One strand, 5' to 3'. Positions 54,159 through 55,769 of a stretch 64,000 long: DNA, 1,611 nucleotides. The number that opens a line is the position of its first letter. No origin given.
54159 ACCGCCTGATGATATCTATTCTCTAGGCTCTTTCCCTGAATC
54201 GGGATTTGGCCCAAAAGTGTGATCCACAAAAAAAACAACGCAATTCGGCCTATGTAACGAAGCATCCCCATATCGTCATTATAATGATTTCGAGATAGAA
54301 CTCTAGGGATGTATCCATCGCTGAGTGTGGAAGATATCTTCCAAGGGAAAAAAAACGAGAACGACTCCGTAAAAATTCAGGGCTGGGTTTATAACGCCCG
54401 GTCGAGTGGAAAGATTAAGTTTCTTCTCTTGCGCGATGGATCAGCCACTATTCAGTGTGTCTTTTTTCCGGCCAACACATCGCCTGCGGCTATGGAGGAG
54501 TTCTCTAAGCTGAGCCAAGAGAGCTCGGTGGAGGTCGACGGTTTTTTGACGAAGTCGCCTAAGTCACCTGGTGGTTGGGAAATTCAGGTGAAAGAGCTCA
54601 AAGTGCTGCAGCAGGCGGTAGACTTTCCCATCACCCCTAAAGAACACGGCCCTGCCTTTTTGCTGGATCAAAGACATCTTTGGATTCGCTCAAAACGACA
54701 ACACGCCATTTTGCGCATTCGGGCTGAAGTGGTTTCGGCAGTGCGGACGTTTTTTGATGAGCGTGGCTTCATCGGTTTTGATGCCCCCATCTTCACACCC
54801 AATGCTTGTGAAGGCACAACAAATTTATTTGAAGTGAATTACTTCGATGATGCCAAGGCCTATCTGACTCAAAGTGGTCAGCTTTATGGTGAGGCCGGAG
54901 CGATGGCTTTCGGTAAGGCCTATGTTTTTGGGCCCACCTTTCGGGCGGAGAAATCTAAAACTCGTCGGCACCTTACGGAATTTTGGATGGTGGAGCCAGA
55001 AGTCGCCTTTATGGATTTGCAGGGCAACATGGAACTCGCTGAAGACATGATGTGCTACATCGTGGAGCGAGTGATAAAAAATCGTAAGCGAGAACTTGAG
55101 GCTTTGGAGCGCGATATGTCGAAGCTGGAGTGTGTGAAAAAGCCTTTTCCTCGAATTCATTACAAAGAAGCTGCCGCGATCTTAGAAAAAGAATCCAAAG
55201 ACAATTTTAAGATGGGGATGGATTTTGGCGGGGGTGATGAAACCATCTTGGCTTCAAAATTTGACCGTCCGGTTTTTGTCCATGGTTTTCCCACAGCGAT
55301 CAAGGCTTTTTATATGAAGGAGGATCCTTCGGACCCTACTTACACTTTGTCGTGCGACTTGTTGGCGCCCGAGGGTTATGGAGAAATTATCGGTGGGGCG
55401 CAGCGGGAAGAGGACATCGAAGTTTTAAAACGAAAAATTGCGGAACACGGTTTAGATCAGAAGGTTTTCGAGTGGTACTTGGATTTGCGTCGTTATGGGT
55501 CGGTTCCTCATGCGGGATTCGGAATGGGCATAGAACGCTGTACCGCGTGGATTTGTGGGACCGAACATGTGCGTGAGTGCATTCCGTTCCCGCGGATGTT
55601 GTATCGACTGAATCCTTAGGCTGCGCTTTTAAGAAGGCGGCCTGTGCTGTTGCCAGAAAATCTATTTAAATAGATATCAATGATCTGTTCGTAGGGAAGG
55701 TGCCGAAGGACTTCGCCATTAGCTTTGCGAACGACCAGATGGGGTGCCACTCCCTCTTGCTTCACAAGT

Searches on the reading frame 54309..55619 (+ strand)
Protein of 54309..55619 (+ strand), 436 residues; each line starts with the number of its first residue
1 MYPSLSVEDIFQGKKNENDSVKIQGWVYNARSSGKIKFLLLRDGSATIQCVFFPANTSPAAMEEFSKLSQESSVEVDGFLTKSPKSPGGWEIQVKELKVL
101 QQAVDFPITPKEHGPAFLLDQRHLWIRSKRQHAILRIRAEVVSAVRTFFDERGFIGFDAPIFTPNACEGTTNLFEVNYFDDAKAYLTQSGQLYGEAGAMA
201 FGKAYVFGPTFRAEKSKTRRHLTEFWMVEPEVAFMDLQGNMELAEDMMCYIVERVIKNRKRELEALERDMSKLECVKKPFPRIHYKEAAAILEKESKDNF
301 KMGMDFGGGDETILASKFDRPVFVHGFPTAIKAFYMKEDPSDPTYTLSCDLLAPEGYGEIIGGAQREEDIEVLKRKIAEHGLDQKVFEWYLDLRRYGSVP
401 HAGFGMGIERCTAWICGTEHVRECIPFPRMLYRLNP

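Call 8: search_protein_families(library=pfam, proteins=[window:54309-55619:+], max_evalue=0.001)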
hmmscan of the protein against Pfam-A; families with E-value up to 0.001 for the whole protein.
window:54309-55619:+ (436 aa): 2 families
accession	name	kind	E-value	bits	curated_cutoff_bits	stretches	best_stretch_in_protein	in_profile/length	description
PF00152.25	tRNA-synt_2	-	7.1e-74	249.1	25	1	118-430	5-307/308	tRNA synthetases class II (D, K and N)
PF01336.31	tRNA_anti-codon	-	6.7e-18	64.8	27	1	21-100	1-75/75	OB-fold nucleic acid binding domain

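Call 54: list_cluster_members(proteins=[window:54309-55619:+, window:56083-57255:+, window:62630-63970:-, window:40418-42607:+, window:42604-43473:+, window:37663-38580:+, window:60876-62615:-, window:52542-53498:-, window:57339-58508:+, window:36526-37146:+])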
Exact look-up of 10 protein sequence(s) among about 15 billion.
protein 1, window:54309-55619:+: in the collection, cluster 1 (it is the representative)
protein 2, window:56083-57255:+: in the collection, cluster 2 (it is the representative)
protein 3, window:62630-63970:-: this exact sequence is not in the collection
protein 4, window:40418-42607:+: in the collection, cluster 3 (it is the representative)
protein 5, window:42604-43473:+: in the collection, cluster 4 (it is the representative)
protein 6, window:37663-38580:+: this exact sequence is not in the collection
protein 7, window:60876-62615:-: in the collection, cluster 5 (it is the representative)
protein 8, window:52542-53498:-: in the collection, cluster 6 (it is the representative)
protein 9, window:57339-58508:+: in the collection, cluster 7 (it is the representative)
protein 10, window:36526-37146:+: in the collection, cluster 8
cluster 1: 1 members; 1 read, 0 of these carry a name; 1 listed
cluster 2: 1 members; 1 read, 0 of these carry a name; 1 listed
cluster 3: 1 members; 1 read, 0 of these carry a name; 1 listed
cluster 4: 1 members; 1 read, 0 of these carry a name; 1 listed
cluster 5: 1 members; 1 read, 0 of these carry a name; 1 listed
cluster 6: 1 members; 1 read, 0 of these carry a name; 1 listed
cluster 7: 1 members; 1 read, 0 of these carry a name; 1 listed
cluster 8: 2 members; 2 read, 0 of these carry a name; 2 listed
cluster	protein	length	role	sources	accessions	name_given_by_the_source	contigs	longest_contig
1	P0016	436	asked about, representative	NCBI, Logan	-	-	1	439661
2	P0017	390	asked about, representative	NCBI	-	-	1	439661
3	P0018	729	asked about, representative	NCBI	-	-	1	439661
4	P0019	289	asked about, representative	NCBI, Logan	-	-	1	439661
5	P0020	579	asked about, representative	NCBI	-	-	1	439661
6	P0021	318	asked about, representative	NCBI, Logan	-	-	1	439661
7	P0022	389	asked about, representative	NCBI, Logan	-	-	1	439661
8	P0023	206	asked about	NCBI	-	-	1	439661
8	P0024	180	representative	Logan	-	-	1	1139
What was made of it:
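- Tried and rejected: Even AsnRS and citrate synthase are singletons at 90% identity and carry no names (call 54).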
